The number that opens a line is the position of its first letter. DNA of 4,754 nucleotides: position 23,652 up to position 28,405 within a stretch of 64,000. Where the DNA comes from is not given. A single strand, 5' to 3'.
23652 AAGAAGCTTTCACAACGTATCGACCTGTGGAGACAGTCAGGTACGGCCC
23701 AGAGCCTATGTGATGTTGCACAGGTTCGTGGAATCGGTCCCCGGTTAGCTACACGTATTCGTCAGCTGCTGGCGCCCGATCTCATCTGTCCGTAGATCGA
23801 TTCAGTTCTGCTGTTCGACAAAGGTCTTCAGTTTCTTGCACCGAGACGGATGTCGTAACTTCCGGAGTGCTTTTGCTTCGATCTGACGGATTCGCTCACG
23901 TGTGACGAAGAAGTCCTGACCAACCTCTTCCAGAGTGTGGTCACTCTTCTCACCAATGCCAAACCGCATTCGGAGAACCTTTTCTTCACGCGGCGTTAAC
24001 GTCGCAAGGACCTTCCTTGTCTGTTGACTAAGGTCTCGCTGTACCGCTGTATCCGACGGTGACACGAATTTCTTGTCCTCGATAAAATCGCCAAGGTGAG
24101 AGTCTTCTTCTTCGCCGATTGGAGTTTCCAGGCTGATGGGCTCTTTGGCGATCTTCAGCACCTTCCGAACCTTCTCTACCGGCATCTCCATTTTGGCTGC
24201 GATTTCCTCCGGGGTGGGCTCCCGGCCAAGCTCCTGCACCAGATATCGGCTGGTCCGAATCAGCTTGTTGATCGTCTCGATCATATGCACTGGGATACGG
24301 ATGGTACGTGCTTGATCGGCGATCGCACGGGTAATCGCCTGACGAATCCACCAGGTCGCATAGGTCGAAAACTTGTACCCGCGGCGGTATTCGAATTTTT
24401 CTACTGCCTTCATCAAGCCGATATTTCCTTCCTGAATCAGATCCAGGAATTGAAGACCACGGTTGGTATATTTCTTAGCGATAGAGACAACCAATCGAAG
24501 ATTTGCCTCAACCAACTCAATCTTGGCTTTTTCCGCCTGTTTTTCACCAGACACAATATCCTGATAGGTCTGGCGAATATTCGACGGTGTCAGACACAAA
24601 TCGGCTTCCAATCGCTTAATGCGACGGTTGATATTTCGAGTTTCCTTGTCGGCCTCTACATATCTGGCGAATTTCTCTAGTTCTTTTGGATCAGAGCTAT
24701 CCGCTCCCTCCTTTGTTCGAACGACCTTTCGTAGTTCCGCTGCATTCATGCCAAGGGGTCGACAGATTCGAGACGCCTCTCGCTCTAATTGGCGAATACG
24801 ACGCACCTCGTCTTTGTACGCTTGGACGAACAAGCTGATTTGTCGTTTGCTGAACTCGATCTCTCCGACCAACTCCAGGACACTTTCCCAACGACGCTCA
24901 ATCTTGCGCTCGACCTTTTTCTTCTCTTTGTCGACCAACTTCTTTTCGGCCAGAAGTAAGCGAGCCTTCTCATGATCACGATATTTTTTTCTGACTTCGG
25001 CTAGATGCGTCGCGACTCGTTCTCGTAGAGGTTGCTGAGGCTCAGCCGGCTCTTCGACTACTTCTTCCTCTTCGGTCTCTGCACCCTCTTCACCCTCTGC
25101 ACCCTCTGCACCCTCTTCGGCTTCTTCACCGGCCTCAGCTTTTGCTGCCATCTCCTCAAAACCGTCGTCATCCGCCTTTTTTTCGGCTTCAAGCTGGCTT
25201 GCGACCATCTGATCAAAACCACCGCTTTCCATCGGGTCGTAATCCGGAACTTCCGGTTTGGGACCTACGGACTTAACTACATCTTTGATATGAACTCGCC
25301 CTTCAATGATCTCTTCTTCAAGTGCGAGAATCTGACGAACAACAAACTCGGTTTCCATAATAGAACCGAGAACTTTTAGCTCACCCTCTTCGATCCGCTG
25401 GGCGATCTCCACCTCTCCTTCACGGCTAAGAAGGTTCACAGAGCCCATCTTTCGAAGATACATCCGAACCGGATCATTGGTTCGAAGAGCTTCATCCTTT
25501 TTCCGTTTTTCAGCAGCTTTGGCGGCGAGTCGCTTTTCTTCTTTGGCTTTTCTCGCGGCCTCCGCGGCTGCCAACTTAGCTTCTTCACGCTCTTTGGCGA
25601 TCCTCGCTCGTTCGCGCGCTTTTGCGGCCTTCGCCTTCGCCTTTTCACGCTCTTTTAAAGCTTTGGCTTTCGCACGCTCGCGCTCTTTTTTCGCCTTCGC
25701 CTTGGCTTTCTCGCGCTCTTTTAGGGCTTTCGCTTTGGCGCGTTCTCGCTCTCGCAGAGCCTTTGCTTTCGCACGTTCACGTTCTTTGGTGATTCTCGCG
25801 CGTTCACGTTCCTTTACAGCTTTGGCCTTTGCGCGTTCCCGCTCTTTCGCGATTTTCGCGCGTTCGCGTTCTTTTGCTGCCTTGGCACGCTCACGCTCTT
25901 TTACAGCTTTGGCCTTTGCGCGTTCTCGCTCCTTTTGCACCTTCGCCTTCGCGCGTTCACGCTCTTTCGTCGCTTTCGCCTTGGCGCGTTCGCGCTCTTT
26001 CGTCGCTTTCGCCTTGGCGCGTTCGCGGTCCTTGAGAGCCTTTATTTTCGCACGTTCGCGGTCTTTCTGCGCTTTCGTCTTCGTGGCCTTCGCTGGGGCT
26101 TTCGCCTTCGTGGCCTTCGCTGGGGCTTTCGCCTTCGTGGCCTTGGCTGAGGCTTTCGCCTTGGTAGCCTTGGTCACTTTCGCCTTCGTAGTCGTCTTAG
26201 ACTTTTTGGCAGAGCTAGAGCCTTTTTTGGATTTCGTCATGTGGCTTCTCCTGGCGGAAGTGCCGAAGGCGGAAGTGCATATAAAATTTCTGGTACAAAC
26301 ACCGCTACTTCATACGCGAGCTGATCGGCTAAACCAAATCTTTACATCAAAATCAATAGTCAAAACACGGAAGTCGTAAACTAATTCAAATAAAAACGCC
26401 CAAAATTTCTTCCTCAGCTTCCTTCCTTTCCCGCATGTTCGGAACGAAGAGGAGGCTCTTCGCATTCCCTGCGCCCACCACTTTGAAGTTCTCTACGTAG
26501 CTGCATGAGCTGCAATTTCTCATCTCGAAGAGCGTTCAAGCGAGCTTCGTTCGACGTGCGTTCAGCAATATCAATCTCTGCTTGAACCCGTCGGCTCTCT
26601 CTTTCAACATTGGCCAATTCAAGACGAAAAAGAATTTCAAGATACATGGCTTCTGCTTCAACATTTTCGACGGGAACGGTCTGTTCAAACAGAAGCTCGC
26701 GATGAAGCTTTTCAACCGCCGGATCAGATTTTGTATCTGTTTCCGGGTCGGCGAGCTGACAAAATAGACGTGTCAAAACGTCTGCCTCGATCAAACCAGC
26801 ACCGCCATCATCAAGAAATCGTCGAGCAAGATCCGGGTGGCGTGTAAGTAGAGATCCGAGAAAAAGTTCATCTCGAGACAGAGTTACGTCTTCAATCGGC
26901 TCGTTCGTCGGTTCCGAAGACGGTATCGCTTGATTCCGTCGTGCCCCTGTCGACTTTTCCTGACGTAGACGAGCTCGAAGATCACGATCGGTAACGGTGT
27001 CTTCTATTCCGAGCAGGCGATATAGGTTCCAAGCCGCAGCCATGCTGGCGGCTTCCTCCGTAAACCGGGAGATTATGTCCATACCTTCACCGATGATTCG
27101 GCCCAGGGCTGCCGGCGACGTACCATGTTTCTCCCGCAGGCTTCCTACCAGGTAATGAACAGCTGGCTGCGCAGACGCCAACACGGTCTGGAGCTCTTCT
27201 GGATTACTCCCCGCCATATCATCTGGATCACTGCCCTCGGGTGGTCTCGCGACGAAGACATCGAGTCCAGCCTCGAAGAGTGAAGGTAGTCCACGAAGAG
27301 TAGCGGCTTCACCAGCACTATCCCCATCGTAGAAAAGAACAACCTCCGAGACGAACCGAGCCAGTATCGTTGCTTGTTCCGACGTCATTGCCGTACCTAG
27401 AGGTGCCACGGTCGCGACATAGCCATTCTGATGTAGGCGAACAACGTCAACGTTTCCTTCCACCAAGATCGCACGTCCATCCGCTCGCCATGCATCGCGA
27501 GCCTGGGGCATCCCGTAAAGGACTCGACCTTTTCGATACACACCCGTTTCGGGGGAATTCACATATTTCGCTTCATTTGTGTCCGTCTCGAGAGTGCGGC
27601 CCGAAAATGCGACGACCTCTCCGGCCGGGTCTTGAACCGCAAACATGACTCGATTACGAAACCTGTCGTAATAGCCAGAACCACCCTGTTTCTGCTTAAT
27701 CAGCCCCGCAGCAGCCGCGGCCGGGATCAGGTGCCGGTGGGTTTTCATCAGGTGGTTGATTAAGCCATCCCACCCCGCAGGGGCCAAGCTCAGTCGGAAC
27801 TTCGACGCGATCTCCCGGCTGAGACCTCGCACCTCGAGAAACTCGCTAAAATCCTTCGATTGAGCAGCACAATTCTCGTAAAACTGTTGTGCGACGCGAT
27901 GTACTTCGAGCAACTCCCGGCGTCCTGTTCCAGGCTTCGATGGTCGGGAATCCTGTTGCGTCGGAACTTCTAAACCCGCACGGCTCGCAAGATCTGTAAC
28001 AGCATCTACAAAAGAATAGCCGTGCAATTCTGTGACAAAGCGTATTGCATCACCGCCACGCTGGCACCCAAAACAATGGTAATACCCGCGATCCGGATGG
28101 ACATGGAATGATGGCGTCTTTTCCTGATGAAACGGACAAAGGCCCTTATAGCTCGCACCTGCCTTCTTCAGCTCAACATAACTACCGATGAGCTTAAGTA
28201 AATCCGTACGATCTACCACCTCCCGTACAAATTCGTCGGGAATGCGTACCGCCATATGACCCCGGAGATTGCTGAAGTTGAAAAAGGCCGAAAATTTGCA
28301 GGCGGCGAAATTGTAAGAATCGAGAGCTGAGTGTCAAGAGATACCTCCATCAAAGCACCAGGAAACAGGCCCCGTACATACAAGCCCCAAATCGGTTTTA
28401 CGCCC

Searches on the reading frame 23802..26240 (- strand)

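Call 85: search_protein_families(library=pfam, proteins=[window:23802-26240:-], max_evalue=0.001)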
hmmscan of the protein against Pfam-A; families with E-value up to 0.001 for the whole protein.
window:23802-26240:- (812 aa): 5 families
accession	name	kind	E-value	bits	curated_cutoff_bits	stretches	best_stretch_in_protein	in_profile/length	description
PF04539.22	Sigma70_r3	-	1.6e-31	108.7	25.3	1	655-730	1-76/78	Sigma-70 region 3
PF04542.20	Sigma70_r2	-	2.1e-24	85.5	24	1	576-646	1-71/71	Sigma-70 region 2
PF04545.22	Sigma70_r4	-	1.3e-17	63.4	24.1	1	744-797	1-50/50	Sigma-70, region 4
PF00140.25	Sigma70_r1_2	-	2e-12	47.3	22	1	256-287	1-32/34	Sigma-70 factor, region 1.2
PF04546.19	Sigma70_ner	-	1.3e-11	45.3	29.7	1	301-529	5-190/210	Sigma-70, non-essential region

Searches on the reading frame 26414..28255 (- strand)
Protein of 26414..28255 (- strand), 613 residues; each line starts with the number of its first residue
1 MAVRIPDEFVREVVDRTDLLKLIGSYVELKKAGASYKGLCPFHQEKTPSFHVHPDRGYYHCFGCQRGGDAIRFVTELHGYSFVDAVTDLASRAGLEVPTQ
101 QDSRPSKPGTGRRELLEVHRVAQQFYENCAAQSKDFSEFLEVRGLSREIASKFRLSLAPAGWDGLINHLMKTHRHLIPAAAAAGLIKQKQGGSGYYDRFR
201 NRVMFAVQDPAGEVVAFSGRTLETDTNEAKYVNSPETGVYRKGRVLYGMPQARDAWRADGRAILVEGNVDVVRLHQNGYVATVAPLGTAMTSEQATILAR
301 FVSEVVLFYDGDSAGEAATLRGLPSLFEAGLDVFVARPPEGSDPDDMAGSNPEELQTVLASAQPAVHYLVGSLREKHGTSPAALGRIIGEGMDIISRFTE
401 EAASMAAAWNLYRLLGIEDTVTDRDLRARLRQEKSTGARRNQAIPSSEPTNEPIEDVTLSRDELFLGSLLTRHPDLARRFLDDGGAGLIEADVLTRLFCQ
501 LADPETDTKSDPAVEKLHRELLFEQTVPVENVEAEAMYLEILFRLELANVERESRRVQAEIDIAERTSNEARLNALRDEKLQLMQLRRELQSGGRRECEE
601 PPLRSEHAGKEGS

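Call 85: search_protein_families(library=pfam, proteins=[window:26414-28255:-], max_evalue=0.001)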
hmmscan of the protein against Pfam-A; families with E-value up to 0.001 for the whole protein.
window:26414-28255:- (613 aa): 6 families
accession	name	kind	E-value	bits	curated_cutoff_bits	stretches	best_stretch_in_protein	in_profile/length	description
PF01807.25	Zn_ribbon_DnaG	-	5e-36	122.9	24.9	1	6-101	2-97/98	CHC2 zinc finger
PF08275.17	DNAG_N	-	7e-33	113.9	26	1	132-252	10-127/128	DNA primase catalytic core, N-terminal domain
PF13155.12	Toprim_2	-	1.9e-16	60.6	22.1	1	263-347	1-87/88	Toprim-like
PF13662.12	Toprim_4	-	2.9e-16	59.9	25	1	261-335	2-83/85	Toprim domain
PF01751.28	Toprim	-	1.9e-08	34.8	23.1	1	262-335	2-93/96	Toprim domain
PF13362.12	Toprim_3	-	9.3e-05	23.2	27.2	1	262-350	2-91/95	Toprim domain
